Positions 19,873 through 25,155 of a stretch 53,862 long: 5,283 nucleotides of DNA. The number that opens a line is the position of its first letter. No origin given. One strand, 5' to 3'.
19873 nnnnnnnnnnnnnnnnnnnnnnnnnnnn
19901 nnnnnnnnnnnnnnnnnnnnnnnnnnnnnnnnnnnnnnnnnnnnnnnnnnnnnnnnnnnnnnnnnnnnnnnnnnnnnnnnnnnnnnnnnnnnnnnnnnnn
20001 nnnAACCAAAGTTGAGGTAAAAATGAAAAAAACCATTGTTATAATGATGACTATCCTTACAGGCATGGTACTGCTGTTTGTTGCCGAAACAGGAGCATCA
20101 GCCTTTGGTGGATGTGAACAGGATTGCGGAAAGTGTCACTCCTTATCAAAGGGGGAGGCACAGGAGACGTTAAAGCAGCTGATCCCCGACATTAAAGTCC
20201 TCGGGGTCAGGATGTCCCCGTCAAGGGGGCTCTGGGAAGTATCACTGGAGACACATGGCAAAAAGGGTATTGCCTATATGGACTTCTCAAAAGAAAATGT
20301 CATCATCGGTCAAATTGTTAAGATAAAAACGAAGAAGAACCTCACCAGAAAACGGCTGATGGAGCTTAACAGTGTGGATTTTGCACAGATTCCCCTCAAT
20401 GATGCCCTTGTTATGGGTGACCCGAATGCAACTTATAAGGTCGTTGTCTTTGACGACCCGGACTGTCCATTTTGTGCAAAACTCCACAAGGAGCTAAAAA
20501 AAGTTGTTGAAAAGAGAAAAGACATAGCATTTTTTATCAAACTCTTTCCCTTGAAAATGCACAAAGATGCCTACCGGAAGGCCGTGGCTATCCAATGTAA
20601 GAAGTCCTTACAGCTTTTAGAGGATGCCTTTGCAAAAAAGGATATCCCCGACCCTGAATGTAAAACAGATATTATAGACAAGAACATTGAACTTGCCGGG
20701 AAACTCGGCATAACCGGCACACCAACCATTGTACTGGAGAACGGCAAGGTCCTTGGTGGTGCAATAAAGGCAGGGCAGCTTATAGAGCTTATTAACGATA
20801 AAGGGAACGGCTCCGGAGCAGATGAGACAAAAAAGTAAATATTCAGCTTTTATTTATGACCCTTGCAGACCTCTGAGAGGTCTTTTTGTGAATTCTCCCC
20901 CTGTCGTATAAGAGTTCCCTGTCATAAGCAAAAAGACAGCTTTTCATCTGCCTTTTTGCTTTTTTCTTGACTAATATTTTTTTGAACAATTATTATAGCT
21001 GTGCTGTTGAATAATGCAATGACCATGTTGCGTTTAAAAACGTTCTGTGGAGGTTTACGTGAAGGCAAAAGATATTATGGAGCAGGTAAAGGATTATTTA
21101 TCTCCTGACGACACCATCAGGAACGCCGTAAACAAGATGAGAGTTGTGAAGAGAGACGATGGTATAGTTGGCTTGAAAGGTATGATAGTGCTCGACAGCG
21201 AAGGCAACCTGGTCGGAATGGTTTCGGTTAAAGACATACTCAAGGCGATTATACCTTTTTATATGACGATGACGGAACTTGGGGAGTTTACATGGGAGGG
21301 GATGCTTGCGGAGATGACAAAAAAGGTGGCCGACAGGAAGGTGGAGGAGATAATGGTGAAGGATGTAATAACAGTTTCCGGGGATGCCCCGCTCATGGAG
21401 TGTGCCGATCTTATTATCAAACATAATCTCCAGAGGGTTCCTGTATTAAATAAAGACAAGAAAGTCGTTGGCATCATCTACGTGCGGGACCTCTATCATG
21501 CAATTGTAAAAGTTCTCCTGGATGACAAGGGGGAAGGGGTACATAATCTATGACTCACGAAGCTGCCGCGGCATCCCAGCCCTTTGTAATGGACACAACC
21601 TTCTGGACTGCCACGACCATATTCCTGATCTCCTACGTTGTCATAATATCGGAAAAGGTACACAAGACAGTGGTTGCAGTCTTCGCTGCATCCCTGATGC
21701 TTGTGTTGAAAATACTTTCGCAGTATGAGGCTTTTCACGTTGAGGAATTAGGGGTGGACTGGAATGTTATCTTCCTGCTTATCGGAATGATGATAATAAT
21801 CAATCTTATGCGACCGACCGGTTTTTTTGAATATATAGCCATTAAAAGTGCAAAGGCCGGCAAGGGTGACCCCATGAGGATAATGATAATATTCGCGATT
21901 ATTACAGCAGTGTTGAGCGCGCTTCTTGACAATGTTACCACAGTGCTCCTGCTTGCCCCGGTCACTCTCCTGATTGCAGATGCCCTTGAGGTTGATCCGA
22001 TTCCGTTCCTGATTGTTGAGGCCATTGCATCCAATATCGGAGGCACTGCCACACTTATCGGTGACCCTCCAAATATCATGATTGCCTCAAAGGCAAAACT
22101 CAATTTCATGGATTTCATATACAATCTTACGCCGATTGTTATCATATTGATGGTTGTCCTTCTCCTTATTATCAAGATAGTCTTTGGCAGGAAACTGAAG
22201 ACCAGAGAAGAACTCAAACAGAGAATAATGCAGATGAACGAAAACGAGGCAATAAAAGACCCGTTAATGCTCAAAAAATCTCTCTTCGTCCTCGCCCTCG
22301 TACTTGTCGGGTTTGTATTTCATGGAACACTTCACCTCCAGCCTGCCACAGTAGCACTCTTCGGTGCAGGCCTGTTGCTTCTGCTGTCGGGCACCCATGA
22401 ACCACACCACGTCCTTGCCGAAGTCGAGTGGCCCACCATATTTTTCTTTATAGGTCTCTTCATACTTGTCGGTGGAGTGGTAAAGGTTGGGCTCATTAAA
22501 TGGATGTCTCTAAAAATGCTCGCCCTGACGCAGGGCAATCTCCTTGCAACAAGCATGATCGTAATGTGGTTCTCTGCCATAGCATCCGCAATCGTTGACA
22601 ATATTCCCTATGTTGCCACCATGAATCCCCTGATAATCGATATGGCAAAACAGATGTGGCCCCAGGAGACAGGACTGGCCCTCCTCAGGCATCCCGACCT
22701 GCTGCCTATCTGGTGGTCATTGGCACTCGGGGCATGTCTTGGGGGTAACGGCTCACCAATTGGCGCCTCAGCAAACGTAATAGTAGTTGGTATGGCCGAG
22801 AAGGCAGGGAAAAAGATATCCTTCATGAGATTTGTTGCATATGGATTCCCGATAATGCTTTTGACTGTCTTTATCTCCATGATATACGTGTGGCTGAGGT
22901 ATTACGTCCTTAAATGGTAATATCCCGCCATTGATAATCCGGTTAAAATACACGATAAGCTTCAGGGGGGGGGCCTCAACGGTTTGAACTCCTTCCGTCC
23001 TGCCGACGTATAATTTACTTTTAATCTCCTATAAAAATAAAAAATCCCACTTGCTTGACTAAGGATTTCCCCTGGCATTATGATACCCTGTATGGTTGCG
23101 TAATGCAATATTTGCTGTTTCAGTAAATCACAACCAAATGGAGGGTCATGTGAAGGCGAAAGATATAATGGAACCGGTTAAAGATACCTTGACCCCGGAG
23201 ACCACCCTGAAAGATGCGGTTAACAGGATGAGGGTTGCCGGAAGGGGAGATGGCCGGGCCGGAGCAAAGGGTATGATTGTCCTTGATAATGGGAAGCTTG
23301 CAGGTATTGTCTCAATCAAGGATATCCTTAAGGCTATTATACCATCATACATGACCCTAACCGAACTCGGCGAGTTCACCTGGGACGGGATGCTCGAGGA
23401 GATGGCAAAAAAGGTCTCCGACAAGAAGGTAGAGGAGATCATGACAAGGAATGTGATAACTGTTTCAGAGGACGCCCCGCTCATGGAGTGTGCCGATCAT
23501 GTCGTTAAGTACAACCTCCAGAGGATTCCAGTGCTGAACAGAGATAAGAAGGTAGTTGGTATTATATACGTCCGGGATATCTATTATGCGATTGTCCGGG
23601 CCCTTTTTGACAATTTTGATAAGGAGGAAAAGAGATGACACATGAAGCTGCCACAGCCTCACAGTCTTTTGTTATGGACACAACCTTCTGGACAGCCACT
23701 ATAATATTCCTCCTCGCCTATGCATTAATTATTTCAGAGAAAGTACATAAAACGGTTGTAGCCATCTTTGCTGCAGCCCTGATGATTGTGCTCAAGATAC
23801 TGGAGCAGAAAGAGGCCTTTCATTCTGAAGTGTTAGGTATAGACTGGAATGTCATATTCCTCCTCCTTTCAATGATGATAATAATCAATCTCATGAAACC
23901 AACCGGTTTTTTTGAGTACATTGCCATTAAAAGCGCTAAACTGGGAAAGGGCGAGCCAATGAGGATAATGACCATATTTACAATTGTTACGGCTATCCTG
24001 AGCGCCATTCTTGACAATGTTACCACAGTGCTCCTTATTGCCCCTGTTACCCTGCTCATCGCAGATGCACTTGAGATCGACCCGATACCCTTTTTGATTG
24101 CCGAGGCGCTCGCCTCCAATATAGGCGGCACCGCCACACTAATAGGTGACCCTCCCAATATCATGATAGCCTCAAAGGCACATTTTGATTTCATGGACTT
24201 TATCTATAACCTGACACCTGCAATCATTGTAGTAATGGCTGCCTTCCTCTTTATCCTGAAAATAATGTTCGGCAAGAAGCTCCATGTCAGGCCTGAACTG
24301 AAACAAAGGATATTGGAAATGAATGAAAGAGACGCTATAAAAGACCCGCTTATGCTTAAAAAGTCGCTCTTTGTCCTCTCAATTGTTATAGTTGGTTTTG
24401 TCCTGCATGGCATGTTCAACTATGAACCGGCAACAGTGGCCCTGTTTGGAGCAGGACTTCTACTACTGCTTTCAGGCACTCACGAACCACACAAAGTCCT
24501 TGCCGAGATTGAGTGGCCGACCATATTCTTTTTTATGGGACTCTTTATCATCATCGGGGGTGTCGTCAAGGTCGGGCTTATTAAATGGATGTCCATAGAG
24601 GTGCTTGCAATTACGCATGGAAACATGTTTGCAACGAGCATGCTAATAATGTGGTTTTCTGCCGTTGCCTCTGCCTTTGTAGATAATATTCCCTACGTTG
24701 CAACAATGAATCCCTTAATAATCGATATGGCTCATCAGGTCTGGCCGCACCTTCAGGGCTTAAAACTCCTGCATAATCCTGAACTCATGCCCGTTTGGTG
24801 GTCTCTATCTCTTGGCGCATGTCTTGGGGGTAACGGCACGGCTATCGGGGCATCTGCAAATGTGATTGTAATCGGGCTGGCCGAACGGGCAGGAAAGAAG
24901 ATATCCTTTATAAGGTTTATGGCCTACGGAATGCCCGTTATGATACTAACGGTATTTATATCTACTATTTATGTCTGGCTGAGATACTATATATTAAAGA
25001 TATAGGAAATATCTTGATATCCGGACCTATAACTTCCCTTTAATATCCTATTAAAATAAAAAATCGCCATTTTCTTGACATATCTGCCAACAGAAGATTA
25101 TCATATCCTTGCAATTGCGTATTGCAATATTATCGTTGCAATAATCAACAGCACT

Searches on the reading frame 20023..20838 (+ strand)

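Call 49: search_protein_families(library=pfam, proteins=[window:20023-20838:+], max_evalue=0.00001)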
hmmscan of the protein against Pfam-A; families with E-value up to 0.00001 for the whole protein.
window:20023-20838:+ (271 aa): 4 families
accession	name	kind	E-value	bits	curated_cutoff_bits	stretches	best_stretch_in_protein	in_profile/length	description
PF13098.12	Thioredoxin_2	-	1.3e-21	77.3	27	1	135-256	4-103/104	Thioredoxin-like domain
PF13462.12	Thioredoxin_4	-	7.3e-14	52.7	23.2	1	128-195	5-74/165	Thioredoxin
PF10411.14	DsbC_N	-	2e-10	40.6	25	1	45-108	9-69/70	Disulfide bond isomerase protein N-terminal domain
PF01323.26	DSBA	-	5.8e-09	36.4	25.6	0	140-198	2-63/191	DSBA-like thioredoxin domain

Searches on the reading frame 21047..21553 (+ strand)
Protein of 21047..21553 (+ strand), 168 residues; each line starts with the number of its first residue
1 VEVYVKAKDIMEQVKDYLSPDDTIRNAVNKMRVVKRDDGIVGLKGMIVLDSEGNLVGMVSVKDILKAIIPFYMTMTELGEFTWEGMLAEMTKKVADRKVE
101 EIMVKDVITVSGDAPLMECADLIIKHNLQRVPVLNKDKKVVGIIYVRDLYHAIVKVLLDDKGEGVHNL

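Call 49: search_protein_families(library=pfam, proteins=[window:21047-21553:+], max_evalue=0.00001)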
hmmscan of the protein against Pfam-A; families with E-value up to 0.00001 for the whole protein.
window:21047-21553:+ (168 aa): 1 family
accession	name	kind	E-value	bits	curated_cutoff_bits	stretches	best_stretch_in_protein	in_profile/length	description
PF00571.33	CBS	-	2.8e-25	88.8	24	2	99-154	1-56/57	CBS domain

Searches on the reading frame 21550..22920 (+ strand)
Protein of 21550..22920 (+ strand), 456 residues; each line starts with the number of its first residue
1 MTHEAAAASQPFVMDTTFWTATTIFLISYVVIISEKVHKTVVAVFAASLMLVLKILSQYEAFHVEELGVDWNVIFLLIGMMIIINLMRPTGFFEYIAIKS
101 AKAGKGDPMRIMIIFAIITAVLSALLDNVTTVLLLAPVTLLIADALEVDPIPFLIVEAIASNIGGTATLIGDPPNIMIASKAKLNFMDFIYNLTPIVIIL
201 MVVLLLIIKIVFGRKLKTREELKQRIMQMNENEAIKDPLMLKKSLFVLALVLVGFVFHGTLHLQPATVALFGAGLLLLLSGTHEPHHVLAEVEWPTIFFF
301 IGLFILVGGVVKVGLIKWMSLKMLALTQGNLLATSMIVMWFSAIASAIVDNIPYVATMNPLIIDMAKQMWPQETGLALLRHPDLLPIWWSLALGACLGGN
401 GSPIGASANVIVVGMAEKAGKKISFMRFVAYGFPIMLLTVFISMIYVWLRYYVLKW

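Call 49: search_protein_families(library=pfam, proteins=[window:21550-22920:+], max_evalue=0.00001)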
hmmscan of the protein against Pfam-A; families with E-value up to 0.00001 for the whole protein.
window:21550-22920:+ (456 aa): 4 families
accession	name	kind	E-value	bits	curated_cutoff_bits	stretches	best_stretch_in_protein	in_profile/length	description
PF03600.22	CitMHS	-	5.1e-94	315.5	31.9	1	29-394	1-336/336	Citrate transporter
PF02040.21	ArsB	-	6.3e-27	95.4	22.2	1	21-449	2-423/423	Arsenical pump membrane protein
PF00939.25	Na_sulph_symp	-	5.8e-18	65.6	27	2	32-209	286-463/472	Sodium:sulfate symporter transmembrane region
PF06450.18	NhaB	-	2.2e-08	33.9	27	1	158-447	210-496/515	Bacterial Na+/H+ antiporter B (NhaB)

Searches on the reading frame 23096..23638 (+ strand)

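Call 49: search_protein_families(library=pfam, proteins=[window:23096-23638:+], max_evalue=0.00001)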
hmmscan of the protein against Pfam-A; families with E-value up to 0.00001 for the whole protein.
window:23096-23638:+ (180 aa): 1 family
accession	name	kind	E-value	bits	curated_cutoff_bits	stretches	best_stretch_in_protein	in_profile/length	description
PF00571.33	CBS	-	1.1e-26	93.4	24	2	112-167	1-56/57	CBS domain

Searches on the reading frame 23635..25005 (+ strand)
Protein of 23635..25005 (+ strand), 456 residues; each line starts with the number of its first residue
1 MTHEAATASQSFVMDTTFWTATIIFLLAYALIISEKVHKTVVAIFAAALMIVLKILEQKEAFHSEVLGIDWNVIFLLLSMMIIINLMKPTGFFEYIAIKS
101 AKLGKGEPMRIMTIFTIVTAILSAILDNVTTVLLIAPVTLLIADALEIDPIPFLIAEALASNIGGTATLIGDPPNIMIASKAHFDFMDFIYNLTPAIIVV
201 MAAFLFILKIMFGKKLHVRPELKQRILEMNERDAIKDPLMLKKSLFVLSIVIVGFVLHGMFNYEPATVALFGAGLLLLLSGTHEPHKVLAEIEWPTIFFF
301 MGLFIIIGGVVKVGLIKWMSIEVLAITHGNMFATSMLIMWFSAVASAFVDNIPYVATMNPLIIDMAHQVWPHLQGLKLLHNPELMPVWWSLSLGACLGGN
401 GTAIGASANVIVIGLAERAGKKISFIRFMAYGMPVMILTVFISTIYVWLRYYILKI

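Call 49: search_protein_families(library=pfam, proteins=[window:23635-25005:+], max_evalue=0.00001)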
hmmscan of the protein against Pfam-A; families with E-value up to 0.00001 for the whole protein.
window:23635-25005:+ (456 aa): 3 families
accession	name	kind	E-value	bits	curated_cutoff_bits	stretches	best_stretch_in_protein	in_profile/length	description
PF03600.22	CitMHS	-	1e-90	304.7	31.9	1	29-394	1-336/336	Citrate transporter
PF02040.21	ArsB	-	2.1e-26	93.7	22.2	1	21-449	2-423/423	Arsenical pump membrane protein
PF00939.25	Na_sulph_symp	-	1e-14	54.9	27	1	22-207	273-459/472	Sodium:sulfate symporter transmembrane region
